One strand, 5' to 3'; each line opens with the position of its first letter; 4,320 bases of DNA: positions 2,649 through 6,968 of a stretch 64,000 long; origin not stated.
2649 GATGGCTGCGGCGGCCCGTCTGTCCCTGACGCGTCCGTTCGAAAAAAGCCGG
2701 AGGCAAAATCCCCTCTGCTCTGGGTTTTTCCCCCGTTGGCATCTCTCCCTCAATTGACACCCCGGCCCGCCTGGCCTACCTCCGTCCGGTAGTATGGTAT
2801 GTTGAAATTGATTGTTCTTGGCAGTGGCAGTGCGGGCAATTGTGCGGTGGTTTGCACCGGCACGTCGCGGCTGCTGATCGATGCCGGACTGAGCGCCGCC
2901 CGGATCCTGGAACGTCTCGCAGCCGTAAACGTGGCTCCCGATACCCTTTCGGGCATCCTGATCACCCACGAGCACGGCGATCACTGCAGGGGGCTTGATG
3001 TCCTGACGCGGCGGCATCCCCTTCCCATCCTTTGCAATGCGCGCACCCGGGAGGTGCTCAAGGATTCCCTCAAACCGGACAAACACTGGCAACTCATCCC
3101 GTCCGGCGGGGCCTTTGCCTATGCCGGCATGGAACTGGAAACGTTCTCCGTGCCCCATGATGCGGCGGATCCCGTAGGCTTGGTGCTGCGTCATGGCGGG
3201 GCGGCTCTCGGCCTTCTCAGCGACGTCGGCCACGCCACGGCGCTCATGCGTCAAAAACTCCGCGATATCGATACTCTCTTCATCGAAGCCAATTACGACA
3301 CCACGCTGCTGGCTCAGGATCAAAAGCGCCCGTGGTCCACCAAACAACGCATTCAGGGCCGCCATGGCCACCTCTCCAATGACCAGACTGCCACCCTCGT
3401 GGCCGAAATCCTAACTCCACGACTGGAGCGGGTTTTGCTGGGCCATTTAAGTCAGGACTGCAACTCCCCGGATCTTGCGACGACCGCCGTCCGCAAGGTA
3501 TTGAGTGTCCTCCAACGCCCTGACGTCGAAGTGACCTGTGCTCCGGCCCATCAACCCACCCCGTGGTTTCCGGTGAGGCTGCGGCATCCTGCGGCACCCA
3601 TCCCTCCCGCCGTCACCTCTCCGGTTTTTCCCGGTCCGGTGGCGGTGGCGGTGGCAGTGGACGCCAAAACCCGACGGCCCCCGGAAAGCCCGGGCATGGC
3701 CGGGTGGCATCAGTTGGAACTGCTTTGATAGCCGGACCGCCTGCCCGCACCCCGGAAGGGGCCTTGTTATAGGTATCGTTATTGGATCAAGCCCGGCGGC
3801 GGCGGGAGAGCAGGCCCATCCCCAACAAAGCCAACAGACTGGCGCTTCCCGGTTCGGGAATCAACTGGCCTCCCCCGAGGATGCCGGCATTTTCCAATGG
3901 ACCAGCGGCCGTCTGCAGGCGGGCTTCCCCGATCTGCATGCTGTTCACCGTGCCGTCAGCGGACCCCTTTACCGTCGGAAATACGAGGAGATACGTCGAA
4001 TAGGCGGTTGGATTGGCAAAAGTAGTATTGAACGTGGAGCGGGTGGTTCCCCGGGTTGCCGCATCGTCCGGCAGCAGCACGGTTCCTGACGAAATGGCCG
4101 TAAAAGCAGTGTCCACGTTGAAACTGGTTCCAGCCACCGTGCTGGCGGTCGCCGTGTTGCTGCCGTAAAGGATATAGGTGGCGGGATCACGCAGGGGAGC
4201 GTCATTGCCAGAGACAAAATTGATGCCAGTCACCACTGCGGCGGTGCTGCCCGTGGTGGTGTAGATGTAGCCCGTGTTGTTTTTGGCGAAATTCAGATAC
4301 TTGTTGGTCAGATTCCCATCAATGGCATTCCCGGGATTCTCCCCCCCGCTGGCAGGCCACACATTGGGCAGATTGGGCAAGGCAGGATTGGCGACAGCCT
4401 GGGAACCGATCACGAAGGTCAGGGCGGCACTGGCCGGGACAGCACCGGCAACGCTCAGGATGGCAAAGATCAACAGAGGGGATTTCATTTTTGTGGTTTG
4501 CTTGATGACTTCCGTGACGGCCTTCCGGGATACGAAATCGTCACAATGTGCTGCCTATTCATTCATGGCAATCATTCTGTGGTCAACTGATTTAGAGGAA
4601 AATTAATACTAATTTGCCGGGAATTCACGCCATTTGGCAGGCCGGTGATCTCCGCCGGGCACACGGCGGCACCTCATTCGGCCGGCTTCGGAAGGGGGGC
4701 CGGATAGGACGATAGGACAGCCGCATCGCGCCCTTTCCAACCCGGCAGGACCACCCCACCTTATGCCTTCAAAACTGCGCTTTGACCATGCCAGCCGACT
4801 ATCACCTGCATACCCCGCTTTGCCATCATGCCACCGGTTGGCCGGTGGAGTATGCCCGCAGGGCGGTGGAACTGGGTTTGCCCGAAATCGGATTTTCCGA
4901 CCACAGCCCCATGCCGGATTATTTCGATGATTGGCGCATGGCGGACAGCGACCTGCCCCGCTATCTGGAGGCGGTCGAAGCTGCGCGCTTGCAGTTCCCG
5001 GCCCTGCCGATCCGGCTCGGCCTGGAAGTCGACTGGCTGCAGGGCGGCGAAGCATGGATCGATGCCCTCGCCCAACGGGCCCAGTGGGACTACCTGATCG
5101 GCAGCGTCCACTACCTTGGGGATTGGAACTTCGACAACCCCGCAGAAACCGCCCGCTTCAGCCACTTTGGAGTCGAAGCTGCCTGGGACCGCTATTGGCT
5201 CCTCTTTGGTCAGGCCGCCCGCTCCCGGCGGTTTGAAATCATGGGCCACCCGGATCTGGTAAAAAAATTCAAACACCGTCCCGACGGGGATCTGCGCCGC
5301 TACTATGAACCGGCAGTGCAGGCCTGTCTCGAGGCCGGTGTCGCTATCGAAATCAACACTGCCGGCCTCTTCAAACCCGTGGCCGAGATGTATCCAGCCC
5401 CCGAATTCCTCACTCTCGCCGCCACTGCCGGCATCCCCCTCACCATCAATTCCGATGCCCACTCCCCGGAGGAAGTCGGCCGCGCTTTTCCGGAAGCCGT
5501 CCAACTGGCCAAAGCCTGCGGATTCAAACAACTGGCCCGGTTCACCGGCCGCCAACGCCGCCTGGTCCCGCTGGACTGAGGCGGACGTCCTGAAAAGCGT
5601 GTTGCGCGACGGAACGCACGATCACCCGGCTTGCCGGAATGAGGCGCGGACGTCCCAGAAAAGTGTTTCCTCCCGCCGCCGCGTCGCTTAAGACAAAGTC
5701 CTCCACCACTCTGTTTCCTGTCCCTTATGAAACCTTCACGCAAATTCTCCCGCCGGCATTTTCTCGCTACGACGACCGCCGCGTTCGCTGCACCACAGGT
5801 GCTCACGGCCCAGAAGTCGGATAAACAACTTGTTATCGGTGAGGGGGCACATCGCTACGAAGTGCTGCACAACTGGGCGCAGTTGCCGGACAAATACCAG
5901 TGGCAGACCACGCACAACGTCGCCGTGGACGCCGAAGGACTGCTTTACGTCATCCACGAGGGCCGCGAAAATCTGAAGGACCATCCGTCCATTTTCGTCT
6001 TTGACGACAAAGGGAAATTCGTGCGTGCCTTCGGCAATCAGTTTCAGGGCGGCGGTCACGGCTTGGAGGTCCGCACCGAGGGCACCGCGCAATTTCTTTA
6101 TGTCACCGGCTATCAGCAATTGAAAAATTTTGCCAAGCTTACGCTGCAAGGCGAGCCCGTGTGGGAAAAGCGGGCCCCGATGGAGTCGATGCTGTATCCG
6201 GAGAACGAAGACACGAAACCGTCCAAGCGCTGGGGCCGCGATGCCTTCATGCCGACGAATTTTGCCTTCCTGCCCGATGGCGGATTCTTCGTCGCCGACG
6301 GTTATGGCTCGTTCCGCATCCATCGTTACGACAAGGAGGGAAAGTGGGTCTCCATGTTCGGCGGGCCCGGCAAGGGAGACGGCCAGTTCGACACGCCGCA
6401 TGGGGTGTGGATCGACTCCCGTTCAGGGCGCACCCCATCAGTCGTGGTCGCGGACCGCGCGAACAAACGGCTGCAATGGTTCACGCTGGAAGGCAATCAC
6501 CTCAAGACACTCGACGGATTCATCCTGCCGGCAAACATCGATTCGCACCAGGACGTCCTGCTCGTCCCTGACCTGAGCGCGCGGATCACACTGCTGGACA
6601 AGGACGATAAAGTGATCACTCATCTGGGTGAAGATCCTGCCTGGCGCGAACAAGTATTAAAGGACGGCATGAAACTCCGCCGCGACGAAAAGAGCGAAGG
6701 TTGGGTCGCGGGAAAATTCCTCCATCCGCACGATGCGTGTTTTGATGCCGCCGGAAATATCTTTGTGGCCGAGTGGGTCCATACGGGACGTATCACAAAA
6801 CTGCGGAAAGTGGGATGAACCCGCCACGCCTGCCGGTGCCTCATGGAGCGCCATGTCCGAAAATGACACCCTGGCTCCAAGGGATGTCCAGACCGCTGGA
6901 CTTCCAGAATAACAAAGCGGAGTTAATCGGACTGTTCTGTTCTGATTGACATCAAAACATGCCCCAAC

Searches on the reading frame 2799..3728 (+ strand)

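Call 34: search_protein_families(library=pfam, proteins=[window:2799-3728:+], max_evalue=0.001)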
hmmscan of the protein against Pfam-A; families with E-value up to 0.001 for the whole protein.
window:2799-3728:+ (309 aa): 3 families
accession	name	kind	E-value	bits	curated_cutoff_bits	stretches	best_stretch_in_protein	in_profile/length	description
PF12706.13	Lactamase_B_2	-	2.1e-22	80.2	27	1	24-206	2-192/200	Beta-lactamase superfamily domain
PF00753.33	Lactamase_B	-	8.7e-16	58.9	22.7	1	11-92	4-86/196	Metallo-beta-lactamase superfamily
PF23023.1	Anti-Pycsar_Apyc1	-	2e-05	24.6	50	1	14-70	22-74/250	Anti-Pycsar protein Apyc1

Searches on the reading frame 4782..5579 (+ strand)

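Call 34: search_protein_families(library=pfam, proteins=[window:4782-5579:+], max_evalue=0.001)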
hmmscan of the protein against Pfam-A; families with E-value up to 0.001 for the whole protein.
window:4782-5579:+ (265 aa): 2 families
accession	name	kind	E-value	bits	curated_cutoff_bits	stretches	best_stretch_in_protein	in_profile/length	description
PF02811.25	PHP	-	3e-21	76.9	26.4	1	6-194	1-164/164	PHP domain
PF13263.12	PHP_C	-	9.3e-06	25.5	21.3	1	211-236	9-34/56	PHP-associated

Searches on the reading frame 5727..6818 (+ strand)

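Call 34: search_protein_families(library=pfam, proteins=[window:5727-6818:+], max_evalue=0.001)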
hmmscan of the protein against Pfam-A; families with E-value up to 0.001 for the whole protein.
window:5727-6818:+ (363 aa): 2 families
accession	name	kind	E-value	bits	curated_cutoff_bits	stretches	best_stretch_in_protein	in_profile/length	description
PF01436.27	NHL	-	6.4e-11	42.2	20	0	331-358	1-27/28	NHL repeat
PF17170.10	DUF5128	-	5.2e-06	26.3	22.9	0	86-110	63-87/321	6-bladed beta-propeller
